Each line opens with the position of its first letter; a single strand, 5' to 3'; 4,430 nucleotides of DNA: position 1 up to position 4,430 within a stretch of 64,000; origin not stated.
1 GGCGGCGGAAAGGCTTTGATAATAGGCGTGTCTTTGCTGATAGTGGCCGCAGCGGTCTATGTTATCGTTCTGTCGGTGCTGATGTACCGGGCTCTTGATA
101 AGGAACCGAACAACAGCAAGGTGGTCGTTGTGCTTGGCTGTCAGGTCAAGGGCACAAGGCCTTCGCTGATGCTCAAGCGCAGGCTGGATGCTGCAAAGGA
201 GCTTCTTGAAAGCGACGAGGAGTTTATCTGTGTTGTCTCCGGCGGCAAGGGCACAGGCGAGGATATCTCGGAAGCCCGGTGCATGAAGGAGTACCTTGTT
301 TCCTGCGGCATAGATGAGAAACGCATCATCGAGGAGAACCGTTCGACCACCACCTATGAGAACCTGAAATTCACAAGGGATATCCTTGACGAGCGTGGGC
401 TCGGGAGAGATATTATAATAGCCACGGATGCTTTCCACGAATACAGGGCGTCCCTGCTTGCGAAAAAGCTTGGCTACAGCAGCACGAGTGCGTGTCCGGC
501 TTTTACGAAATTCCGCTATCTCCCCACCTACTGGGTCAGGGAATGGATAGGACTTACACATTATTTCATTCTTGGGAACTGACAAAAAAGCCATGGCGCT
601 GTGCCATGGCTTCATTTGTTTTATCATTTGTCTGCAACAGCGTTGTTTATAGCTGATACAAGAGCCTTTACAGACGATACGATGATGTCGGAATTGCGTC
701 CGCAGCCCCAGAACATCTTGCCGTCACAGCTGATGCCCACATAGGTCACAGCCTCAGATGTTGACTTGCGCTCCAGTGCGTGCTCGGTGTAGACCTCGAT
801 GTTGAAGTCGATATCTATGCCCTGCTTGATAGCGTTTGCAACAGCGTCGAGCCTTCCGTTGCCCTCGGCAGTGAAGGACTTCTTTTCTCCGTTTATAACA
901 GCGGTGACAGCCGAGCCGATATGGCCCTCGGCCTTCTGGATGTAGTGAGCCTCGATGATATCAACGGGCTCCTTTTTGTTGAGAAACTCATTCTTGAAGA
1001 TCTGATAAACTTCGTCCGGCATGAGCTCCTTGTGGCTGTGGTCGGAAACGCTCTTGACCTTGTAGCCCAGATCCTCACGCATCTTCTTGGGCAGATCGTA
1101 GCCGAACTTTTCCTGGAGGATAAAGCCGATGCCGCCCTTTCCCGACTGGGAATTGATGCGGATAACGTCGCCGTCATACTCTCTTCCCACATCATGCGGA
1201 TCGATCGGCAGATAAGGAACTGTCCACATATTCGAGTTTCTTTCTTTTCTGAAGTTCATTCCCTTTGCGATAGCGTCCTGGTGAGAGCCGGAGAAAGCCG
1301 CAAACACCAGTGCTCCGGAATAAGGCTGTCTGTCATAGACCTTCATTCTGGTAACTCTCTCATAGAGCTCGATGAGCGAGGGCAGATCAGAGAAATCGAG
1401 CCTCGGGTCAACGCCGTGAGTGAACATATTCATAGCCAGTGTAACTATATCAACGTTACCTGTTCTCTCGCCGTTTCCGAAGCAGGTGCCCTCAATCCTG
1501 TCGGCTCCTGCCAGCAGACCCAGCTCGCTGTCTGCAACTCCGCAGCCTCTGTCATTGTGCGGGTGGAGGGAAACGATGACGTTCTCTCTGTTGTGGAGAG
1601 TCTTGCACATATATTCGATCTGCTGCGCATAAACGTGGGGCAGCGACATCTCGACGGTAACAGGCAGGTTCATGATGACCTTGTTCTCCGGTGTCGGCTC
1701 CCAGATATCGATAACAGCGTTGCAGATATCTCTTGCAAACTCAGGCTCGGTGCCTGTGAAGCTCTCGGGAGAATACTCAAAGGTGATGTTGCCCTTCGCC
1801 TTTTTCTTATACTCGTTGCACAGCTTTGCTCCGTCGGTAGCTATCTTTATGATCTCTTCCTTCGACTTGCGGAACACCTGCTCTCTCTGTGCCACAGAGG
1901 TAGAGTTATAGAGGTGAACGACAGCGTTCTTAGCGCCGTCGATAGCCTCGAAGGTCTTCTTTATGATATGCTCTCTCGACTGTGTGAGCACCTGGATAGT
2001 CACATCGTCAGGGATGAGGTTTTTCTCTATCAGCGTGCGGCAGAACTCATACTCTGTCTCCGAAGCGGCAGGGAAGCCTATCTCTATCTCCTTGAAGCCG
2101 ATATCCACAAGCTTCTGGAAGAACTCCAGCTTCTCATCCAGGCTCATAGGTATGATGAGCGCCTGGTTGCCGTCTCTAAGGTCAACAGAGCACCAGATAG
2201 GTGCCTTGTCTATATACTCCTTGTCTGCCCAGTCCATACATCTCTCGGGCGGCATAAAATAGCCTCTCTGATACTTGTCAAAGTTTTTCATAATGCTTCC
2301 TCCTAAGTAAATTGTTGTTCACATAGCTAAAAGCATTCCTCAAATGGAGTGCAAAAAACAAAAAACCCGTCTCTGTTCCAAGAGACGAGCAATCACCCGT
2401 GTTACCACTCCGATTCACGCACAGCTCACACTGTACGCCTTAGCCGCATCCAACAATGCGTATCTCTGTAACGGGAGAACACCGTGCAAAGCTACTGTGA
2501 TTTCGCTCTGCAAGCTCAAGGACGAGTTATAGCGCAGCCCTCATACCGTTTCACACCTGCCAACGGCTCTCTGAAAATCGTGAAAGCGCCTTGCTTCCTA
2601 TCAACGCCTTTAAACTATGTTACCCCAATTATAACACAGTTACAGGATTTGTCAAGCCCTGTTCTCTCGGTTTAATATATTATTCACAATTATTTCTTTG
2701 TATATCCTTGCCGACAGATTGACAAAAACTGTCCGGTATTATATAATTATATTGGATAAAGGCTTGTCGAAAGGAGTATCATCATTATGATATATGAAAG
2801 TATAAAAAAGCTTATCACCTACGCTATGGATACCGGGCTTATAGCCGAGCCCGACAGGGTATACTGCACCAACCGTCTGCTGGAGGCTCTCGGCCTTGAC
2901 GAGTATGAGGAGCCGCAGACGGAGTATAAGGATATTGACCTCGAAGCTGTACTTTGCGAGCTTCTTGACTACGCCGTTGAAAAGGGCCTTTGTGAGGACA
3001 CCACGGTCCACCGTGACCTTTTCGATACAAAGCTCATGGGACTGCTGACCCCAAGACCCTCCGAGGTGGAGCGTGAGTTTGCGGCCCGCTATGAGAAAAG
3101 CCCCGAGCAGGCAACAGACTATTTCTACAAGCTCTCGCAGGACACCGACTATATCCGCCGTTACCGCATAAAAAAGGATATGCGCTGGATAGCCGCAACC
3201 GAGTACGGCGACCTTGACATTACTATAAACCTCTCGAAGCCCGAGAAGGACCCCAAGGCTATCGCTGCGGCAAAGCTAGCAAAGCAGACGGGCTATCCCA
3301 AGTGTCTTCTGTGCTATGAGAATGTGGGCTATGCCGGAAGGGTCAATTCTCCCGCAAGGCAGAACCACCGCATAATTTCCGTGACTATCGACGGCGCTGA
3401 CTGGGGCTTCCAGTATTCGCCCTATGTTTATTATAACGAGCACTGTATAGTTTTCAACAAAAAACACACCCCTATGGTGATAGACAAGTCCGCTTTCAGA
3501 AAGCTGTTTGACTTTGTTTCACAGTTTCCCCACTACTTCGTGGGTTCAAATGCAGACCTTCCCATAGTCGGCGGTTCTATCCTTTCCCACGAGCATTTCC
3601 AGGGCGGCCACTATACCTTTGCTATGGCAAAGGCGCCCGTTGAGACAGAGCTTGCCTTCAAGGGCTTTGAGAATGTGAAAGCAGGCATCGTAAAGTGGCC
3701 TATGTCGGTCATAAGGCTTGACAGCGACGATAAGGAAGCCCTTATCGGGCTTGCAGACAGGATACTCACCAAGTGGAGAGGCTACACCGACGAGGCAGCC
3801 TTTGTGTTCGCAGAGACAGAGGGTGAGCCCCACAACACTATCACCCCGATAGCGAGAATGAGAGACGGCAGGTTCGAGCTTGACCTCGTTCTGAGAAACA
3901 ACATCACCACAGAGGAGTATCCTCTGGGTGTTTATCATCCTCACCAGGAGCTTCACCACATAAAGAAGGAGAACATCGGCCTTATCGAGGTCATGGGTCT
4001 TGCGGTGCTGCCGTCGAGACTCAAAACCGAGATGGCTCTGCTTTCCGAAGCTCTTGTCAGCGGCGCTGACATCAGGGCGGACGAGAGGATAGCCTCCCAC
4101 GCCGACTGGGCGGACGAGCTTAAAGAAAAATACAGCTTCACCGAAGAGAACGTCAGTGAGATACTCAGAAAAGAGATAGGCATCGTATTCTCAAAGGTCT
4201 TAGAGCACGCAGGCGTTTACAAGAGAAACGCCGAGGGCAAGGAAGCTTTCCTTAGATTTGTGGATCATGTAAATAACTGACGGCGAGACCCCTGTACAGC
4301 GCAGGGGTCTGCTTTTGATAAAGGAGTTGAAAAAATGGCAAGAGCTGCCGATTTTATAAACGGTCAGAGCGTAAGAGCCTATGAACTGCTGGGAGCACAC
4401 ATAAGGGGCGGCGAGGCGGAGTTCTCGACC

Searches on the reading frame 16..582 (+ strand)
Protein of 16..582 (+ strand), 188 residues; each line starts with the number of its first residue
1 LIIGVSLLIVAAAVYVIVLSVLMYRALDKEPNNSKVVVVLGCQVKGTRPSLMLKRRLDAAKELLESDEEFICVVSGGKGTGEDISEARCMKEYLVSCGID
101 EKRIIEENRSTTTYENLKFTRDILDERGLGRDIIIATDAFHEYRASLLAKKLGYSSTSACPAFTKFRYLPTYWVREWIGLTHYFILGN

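Call 45: search_protein_families(library=pfam, proteins=[window:16-582:+], max_evalue=0.0001)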
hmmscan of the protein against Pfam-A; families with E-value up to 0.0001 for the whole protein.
window:16-582:+ (188 aa): 1 family
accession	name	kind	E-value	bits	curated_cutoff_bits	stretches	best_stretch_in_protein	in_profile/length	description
PF02698.23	DUF218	-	2.9e-31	108.6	27.6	1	36-179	2-133/133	DUF218 domain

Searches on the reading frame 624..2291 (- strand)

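Call 45: search_protein_families(library=pfam, proteins=[window:624-2291:-], max_evalue=0.0001)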
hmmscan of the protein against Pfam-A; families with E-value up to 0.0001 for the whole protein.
window:624-2291:- (555 aa): 3 families
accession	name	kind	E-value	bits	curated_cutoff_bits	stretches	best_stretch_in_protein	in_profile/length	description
PF00682.25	HMGL-like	-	6.8e-72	242.4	29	1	31-306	2-256/260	HMGL-like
PF22615.1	IPMS_D2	-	3e-32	111.2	27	1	328-393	2-66/66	Alpha-isopropylmalate synthase, post-catalytic domain-like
PF08502.15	LeuA_dimer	-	2.1e-23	83.1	24.9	1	423-551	2-130/131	LeuA allosteric (dimerisation) domain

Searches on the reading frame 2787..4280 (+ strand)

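Call 45: search_protein_families(library=pfam, proteins=[window:2787-4280:+], max_evalue=0.0001)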
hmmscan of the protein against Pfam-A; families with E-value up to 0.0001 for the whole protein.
window:2787-4280:+ (497 aa): 2 families
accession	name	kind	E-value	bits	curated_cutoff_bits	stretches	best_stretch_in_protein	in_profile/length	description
PF01087.27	GalP_UDP_transf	-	3.1e-39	135.7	22.1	1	20-229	4-184/184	Galactose-1-phosphate uridyl transferase, N-terminal domain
PF02744.22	GalP_UDP_tr_C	-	9.6e-24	84.4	29.2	1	245-419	3-148/165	Galactose-1-phosphate uridyl transferase, C-terminal domain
